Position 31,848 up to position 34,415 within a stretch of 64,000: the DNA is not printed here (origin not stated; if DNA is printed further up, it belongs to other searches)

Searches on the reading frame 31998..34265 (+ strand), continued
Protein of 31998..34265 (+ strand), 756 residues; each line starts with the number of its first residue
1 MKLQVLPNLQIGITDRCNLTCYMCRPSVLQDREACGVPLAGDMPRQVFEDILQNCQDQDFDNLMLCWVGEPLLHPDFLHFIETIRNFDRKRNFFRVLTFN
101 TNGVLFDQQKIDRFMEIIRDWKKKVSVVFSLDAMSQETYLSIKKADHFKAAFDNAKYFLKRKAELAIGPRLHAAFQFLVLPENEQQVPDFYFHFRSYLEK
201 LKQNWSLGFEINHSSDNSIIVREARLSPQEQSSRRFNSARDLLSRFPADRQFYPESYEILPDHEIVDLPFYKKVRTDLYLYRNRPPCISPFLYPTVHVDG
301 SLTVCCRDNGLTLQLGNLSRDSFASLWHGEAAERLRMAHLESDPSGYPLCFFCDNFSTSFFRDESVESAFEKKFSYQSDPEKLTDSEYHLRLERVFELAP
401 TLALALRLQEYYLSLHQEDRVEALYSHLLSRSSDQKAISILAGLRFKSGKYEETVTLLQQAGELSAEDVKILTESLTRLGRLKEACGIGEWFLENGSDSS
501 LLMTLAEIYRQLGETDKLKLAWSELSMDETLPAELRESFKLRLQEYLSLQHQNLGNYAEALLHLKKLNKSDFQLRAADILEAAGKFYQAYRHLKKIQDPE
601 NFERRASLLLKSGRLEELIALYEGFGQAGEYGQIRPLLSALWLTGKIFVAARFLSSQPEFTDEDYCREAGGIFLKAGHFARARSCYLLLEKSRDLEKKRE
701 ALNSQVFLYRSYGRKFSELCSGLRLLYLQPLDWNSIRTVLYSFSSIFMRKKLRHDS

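Call 37: search_protein_families(library=ncbifam, proteins=[L002:8754-9998:+, L002:12676-13722:+, L003:12561-13610:+, P0006, L006:6261-7397:+, L005:8893-9846:-, L002:13772-13948:+], max_evalue=0.001)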
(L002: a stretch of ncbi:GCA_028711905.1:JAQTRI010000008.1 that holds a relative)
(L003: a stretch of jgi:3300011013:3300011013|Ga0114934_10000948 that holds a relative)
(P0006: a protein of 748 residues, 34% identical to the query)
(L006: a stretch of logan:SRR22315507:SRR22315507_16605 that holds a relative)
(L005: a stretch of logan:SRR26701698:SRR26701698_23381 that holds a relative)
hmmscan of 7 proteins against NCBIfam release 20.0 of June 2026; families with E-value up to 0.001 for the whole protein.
L002:8754-9998:+ (415 aa): 7 families
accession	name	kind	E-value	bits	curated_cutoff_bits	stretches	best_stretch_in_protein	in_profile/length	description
NF041006.2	cell_div_CdvC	equivalog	1.5e-09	37.2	650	0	311-352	252-292/370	cell division protein CdvC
NF042959.1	IteA_antiphage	equivalog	9.7e-07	28.3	510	0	147-174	122-149/367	anti-phage ATPase IteA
NF003069.1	PRK03992.1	subfamily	3.2e-06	26.6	500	0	129-171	146-186/379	proteasome-activating nucleotidase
TIGR01242.2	TIGR01242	subfamily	3.1e-05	23.1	500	0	133-171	133-169/362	proteasome-activating nucleotidase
NF047747.1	PrtsmActNtasePan2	equivalog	0.00012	21.4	700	0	125-171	162-206/397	proteasome-activating nucleotidase Pan2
TIGR01243.1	CDC48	subfamily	0.0003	19.2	802.65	0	136-170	475-507/733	CDC48 family AAA ATPase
TIGR03689.1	pup_AAA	equivalog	0.00034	19.4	504.75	0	152-177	218-243/512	proteasome ATPase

L002:12676-13722:+ (349 aa): 34 families (the best 25 are shown)
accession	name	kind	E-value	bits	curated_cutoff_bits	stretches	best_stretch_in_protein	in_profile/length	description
TIGR03088.1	stp2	hypoth_equivalog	9.5e-33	113.7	409.05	1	142-347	154-372/374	TIGR03088 family PEP-CTERM/XrtA system glycosyltransferase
NF041876.1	EPS_EpsE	equivalog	2.3e-32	112.7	400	1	148-337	186-385/389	exopolysaccharide biosynthesis GT4 family glycosyltransferase EpsE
TIGR04063.1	stp3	hypoth_equivalog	4e-25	88.5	442.05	1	118-348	150-395/397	TIGR04063 family PEP-CTERM/XrtA system glycosyltransferase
TIGR03999.1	thiol_BshA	equivalog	1e-21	77.3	273.7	1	186-347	212-372/375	N-acetyl-alpha-D-glucosaminyl L-malate synthase BshA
TIGR04005.1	wcaL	equivalog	6.2e-20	71.4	537.6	1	140-342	189-400/406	colanic acid biosynthesis glycosyltransferase WcaL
TIGR03449.1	mycothiol_MshA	equivalog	6.8e-20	71.3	462.5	1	176-346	223-401/406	D-inositol-3-phosphate glycosyltransferase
NF053787.1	GlcN_PG_synth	equivalog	2.9e-17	62.6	480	1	179-348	203-359/361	N-acetylglucosaminyl phosphatidylglycerol synthase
NF047684.1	TeichurnBiosyTuaC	equivalog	1.8e-15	56.8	550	1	179-348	225-389/391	teichuronic acid biosynthesis protein TuaC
NF038011.1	PelF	equivalog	4.5e-15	55.7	100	1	144-333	276-477/489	GT4 family glycosyltransferase PelF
NF007396.0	PRK09922.1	equivalog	6.8e-14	51.5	385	1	181-313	190-326/361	lipopolysaccharide 1,6-galactosyltransferase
NF038295.1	EPS_HpsP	equivalog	6.4e-12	45.2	550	1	174-348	208-387/388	hormogonium polysaccharide biosynthesis glycosyltransferase HpsP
TIGR02149.1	glgA_Coryne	subfamily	1.1e-11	44.5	302.4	1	178-348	209-390/391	glycogen synthase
NF050056.1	ProtGlycPglH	equivalog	4.7e-11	42.4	600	1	179-315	185-321/354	GalNAc-alpha-(1->4)-GalNAc-alpha-(1->3)-diNAcBac-PP-undecaprenol alpha-1,4-N-acetyl-D-galactosaminyltransferase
NF038298.1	EPS_HpsO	equivalog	4.7e-11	42.1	575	1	175-332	203-371/388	hormogonium polysaccharide biosynthesis glycosyltransferase HpsO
TIGR04047.1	MSMEG_0565_glyc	hypoth_equivalog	1.2e-10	41.1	259.85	1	221-330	247-357/373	MSMEG_0565 family glycosyltransferase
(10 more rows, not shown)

L003:12561-13610:+ (350 aa): 41 families (the best 25 are shown)
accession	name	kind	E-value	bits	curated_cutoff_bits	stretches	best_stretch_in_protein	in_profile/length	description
TIGR03088.1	stp2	hypoth_equivalog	7.7e-37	127.2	409.05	1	5-345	6-372/374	TIGR03088 family PEP-CTERM/XrtA system glycosyltransferase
NF041876.1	EPS_EpsE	equivalog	2.5e-30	106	400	1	128-336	166-386/389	exopolysaccharide biosynthesis GT4 family glycosyltransferase EpsE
TIGR03999.1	thiol_BshA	equivalog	2.8e-28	98.9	273.7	1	179-345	205-372/375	N-acetyl-alpha-D-glucosaminyl L-malate synthase BshA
NF047684.1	TeichurnBiosyTuaC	equivalog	4e-24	85.3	550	1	169-347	217-390/391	teichuronic acid biosynthesis protein TuaC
TIGR04063.1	stp3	hypoth_equivalog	1.5e-21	76.7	442.05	1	148-346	180-395/397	TIGR04063 family PEP-CTERM/XrtA system glycosyltransferase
TIGR03449.1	mycothiol_MshA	equivalog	7.1e-20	71.3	462.5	1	140-347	180-404/406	D-inositol-3-phosphate glycosyltransferase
NF038298.1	EPS_HpsO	equivalog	1.3e-19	70.2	575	1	170-346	198-387/388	hormogonium polysaccharide biosynthesis glycosyltransferase HpsO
NF007396.0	PRK09922.1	equivalog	2.4e-19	69.5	385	1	143-314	153-329/361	lipopolysaccharide 1,6-galactosyltransferase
NF041010.1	glycosy_Agl16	equivalog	3.4e-19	68.9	575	1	13-344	15-349/352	glycosylation protein Agl16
NF046085.1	XrtY_assoc_Gly1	equivalog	4.1e-19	68.7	400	1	173-347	209-385/387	XrtY-associated glycosyltransferase XYAG1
NF050063.1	ProtGlycPglJ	equivalog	2e-18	66.7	500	1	176-328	197-349/363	N-acetylgalactosamine-N,N'-diacetylbacillosaminyl-diphospho-undecaprenol 4-alpha-N-acetylgalactosaminyltransferase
TIGR02149.1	glgA_Coryne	subfamily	1e-15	57.8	302.4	1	169-346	202-390/391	glycogen synthase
NF050056.1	ProtGlycPglH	equivalog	2e-15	56.8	600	1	9-325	9-333/354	GalNAc-alpha-(1->4)-GalNAc-alpha-(1->3)-diNAcBac-PP-undecaprenol alpha-1,4-N-acetyl-D-galactosaminyltransferase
NF038229.1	Glyco4_Geo_Pelo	equivalog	1.1e-14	54.2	400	1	130-347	115-337/338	GPMC system family 4 glycosyltransferase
NF053787.1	GlcN_PG_synth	equivalog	7e-14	51.4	480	1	150-346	166-359/361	N-acetylglucosaminyl phosphatidylglycerol synthase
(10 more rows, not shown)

P0006 (748 aa): 80 families (the best 25 are shown)
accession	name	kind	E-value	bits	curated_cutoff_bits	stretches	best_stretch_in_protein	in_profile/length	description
TIGR04311.1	rSAM_Geo_metal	subfamily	5.1e-32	111.4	400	1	19-189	2-181/423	radical SAM/SPASM family putative metalloenzyme maturase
TIGR04317.1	W_rSAM_matur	equivalog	7.6e-30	104.2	380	1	21-297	5-301/349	tungsten cofactor oxidoreductase radical SAM maturase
TIGR03449.1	mycothiol_MshA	equivalog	9.1e-29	100.5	462.5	1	453-746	100-403/406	D-inositol-3-phosphate glycosyltransferase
NF041876.1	EPS_EpsE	equivalog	9.9e-27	94.2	400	1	519-731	162-381/389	exopolysaccharide biosynthesis GT4 family glycosyltransferase EpsE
TIGR02149.1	glgA_Coryne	subfamily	3.2e-26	92.4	302.4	1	442-746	70-390/391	glycogen synthase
NF046085.1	XrtY_assoc_Gly1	equivalog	3.4e-24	85.4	400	1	451-746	93-384/387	XrtY-associated glycosyltransferase XYAG1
TIGR03088.1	stp2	hypoth_equivalog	4.1e-22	78.7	409.05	1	537-747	165-374/374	TIGR03088 family PEP-CTERM/XrtA system glycosyltransferase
TIGR04055.1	rSAM_NirJ2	equivalog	5.7e-22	78.7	500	1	23-320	3-306/326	putative heme d1 biosynthesis radical SAM protein NirJ2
NF041010.1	glycosy_Agl16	equivalog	8.8e-22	77.4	575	1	380-746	8-351/352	glycosylation protein Agl16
NF038295.1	EPS_HpsP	equivalog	4.8e-19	68.6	550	1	381-746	8-387/388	hormogonium polysaccharide biosynthesis glycosyltransferase HpsP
TIGR03999.1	thiol_BshA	equivalog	3.7e-18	65.6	273.7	1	622-747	249-374/375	N-acetyl-alpha-D-glucosaminyl L-malate synthase BshA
TIGR04347.1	pseudo_SAM_Halo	equivalog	2.7e-17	63.1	525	1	25-198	43-215/390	TIGR04347 family pseudo-SAM/SPASM protein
TIGR03962.1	mycofact_rSAM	equivalog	5.3e-17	62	265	1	12-321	4-318/339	mycofactocin radical SAM maturase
NF053787.1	GlcN_PG_synth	equivalog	9.6e-17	60.8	480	1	640-747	254-360/361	N-acetylglucosaminyl phosphatidylglycerol synthase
TIGR04133.1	rSAM_w_lipo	hypoth_equivalog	1.7e-16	60.1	425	1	22-314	26-328/350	TIGR04133 family radical SAM/SPASM protein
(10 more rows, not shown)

L006:6261-7397:+ (379 aa): 19 families
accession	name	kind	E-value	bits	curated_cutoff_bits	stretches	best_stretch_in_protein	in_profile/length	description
TIGR00539.1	hemN_rel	equivalog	1.2e-74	251.6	205.4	1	5-340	2-333/361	radical SAM family heme chaperone HemW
TIGR04107.1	rSAM_HutW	equivalog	4.8e-57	193.7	400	1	4-371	40-410/419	heme anaerobic degradation radical SAM methyltransferase ChuW/HutW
NF005133.0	PRK06582.1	equivalog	2.1e-55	188.3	597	1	5-353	13-367/390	coproporphyrinogen III oxidase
NF004567.0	PRK05904.1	equivalog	7e-50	170.2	355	1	4-327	7-313/353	coproporphyrinogen III oxidase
NF006067.1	PRK08208.1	equivalog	5.4e-46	157.4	380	1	5-369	37-408/427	STM4012 family radical SAM protein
TIGR00538.1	hemN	equivalog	4e-35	121.5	324.95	1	3-326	49-385/454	oxygen-independent coproporphyrinogen III oxidase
TIGR03994.1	rSAM_HemZ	equivalog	3.4e-34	118.7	321.4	1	5-236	86-318/401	coproporphyrinogen dehydrogenase HemZ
NF006385.0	PRK08629.1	equivalog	2.4e-32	112.3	355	1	5-316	54-354/439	coproporphyrinogen III oxidase family protein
NF006064.0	PRK08207.2-2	equivalog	8.3e-30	104.2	504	1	5-291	146-450/465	coproporphyrinogen III oxidase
NF006066.0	PRK08207.2-5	equivalog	8.7e-23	80.7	1117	1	5-274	192-475/518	coproporphyrinogen III oxidase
NF006060.0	PRK08207.1-3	equivalog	2.8e-21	75.9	653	1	5-220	151-373/477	coproporphyrinogen III oxidase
TIGR04419.1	no_iron_rSAM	equivalog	4.3e-21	75.9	300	1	37-268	25-254/378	HemN-related non-iron pseudo-SAM protein PsgB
NF006061.0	PRK08207.1-4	equivalog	2.1e-19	69.7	702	1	6-195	176-371/501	coproporphyrinogen III oxidase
NF006062.0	PRK08207.1-5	equivalog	6.1e-17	61.6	1007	1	6-236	151-388/476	coproporphyrinogen III oxidase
NF006059.0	PRK08207.1-1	equivalog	1.2e-15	57.2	1012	1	5-177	173-352/496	coproporphyrinogen III oxidase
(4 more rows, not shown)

L005:8893-9846:- (318 aa): 6 families
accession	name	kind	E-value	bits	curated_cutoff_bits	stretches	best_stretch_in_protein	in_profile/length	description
TIGR02193.1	heptsyl_trn_I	equivalog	5.2e-13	48.9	185.3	1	152-265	171-285/320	lipopolysaccharide heptosyltransferase I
TIGR02195.1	heptsyl_trn_II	equivalog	3.7e-08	32.9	134.6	1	132-277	148-298/339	lipopolysaccharide heptosyltransferase II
NF008204.0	PRK10964.1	equivalog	5.6e-08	32.3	437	1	156-261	171-279/322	lipopolysaccharide heptosyltransferase RfaC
TIGR02201.1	heptsyl_trn_III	equivalog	1.3e-05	24.4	170.2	0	228-273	253-298/344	putative lipopolysaccharide heptosyltransferase III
NF007742.0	PRK10422.1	equivalog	9.5e-05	21.3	467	0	112-273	130-300/352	lipopolysaccharide core heptosyltransferase RfaQ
NF008162.0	PRK10916.1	equivalog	0.00033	19.9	569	0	225-276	251-302/348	ADP-heptose--LPS heptosyltransferase RfaF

L002:13772-13948:+ (59 aa): 0 families

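Call 38: search_protein_families(library=pfam, proteins=[L002:8754-9998:+, P0006, L002:2307-8660:+], max_evalue=0.01)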
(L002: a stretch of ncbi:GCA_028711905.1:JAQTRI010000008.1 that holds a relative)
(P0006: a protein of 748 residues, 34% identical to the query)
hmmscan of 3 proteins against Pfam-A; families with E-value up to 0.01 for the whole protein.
L002:8754-9998:+ (415 aa): 7 families
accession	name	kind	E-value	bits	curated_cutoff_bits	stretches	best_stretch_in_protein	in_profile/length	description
PF20030.5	bpMoxR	-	0.00063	19.3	27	1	125-176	6-57/205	MoxR domain in the MoxR-vWA-beta-propeller ternary systems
PF00004.35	AAA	-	0.00099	20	21.2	0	153-177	1-25/131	ATPase family associated with various cellular activities (AAA)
PF07728.20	AAA_5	-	0.0012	19.3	22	1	153-182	2-31/139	AAA domain (dynein-related subfamily)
PF01078.27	Mg_chelatase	-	0.003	17.4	20.3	1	148-176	20-48/207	Magnesium chelatase, subunit ChlI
PF13412.12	HTH_24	-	0.0054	16.7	21.9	1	25-64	8-47/48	Winged helix-turn-helix DNA-binding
PF20720.3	nSTAND3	-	0.0066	16.6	27.2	0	139-189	6-56/155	Novel STAND NTPase 3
PF13191.12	AAA_16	-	0.007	17.3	32.6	0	147-203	20-84/167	AAA ATPase domain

P0006 (748 aa): 8 families
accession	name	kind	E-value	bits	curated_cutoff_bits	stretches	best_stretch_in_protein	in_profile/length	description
PF00534.26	Glycos_transf_1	-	3.5e-31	108.5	26.4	1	559-719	6-166/172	Glycosyl transferases group 1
PF13692.12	Glyco_trans_1_4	-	1.2e-29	103.8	27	1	570-710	3-140/142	Glycosyl transferases group 1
PF04055.27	Radical_SAM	-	5.5e-18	66.1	29.5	1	24-182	1-166/166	Radical SAM superfamily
PF13439.12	Glyco_transf_4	-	8.6e-18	65.4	28.5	1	393-556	8-169/170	Glycosyltransferase Family 4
PF13579.12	Glyco_trans_4_4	-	9.1e-15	55.8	29.7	1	387-552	1-158/158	Glycosyl transferase 4-like domain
PF13186.11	SPASM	-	1.7e-14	54.2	21.5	1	248-306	1-67/67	Iron-sulfur cluster-binding domain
PF20706.3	GT4-conflict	-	3.6e-08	33.2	26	1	520-685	145-320/385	Family 4 Glycosyltransferase in conflict systems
PF13524.12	Glyco_trans_1_2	-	4.5e-08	33.6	25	1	584-739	3-142/144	Glycosyl transferase-like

L002:2307-8660:+ (2118 aa): 0 families

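Call 44: search_protein_families(library=pfam, alignment_id=A4, max_evalue=0.001)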
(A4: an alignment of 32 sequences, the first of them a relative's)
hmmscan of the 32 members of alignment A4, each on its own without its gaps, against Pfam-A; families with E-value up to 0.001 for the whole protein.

A. member 1, P0001 (756 aa): 3 families
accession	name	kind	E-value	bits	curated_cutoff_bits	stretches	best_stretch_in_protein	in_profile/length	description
PF04055.27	Radical_SAM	-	7.9e-10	39.6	29.5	1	13-162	3-140/166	Radical SAM superfamily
PF13186.11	SPASM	-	7.4e-09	36.2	21.5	1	287-353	1-66/67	Iron-sulfur cluster-binding domain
PF12895.13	ANAPC3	-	1.8e-05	25.4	27.2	0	416-486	3-76/82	Anaphase-promoting complex, cyclosome, subunit 3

B. families by the number of members that match (of 32 scanned): 27 families (the first 25 are shown)
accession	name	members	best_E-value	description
PF04055.27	Radical_SAM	32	1.2e-39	Radical SAM superfamily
PF13186.11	SPASM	32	1.8e-29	Iron-sulfur cluster-binding domain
PF00534.26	Glycos_transf_1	6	5.7e-42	Glycosyl transferases group 1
PF13692.12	Glyco_trans_1_4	6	4.2e-38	Glycosyl transferases group 1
PF13439.12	Glyco_transf_4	6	8.4e-24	Glycosyltransferase Family 4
PF13579.12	Glyco_trans_4_4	6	5.5e-18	Glycosyl transferase 4-like domain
PF20706.3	GT4-conflict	6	5.5e-16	Family 4 Glycosyltransferase in conflict systems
PF08323.17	Glyco_transf_5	5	1.9e-06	Starch synthase catalytic domain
PF07719.23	TPR_2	4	1.3e-09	Tetratricopeptide repeat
PF13524.12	Glyco_trans_1_2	4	5e-08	Glycosyl transferase-like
PF13432.12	TPR_16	4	3e-07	Tetratricopeptide repeat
PF13477.12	Glyco_trans_4_2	4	2e-06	Glycosyl transferase 4-like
PF02310.24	B12-binding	3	3.5e-14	B12 binding domain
PF13428.12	TPR_14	3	2.2e-07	Tetratricopeptide repeat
PF14559.12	TPR_19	3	4e-07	Tetratricopeptide repeat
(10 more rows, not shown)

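Call 61: predict_structure(alignment_id=A5)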
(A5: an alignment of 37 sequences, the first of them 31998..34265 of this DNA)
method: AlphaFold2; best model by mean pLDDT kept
length: 756 residues; sequences in the alignment: 37
mean_pLDDT: 92.3   pTM: 0.72
mean pLDDT of the five models: 92.3, 91.8, 91.2, 90.6, 90.0
residues with pLDDT >= 90: 609; 70-90: 127; 50-70: 14; < 50: 6
segments of 3 or more residues with pLDDT < 50: 751-756
pLDDT, mean of each block of 10 residues (from residue 1): 87 94 86 82 96 95 93 97 96 95 98 97 96 97 96 98 95 98 98 98 96 94 87 94 97 75 80 87 92 94 91 95 96 93 91 85 93 95 96 95 96 97 97 95 98 98 94 97 97 90 94 93 93 92 89 90 86 92 95 90 94 95 79 91 95 88 92 94 94 94 94 90 94 90 79 42
secondary structure, 60 per line:
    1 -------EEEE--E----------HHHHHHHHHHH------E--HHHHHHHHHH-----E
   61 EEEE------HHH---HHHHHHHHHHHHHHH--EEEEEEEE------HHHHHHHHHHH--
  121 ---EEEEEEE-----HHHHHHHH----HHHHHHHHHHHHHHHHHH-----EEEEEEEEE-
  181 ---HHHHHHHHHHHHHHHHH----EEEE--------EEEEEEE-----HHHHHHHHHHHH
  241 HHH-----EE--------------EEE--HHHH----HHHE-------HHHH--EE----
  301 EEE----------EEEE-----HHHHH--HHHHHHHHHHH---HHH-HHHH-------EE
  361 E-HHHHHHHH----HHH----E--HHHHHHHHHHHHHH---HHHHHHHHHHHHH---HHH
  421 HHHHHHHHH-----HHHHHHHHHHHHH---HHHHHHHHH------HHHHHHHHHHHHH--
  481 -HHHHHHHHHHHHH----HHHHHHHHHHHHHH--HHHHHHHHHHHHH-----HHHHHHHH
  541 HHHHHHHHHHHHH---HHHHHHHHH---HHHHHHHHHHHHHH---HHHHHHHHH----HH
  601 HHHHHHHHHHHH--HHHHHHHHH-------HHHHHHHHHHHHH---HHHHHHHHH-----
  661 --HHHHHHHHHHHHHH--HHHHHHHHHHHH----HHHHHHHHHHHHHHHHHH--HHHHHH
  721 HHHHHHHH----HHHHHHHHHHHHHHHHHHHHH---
elements in order (helices of 4 or more, strands of 3 or more residues): E8-11 H25-35 H45-54 E60-64 H77-91 E94-101 H108-118 E124-130 H136-143 H148-165 E171-179 H184-200 E205-208 E217-223 H229-243 E265-267 H270-273 H289-292 E301-303 E314-317 H323-327 H330-340 H348-351 E359-361 H363-370 H385-398 H402-414 H418-429 H435-447 H451-459 H466-478 H482-494 H499-512 H515-527 H533-553 H557-565 H569-582 H586-594 H599-612 H615-623 H631-643 H647-655 H663-676 H679-690 H695-712 H715-728 H733-753
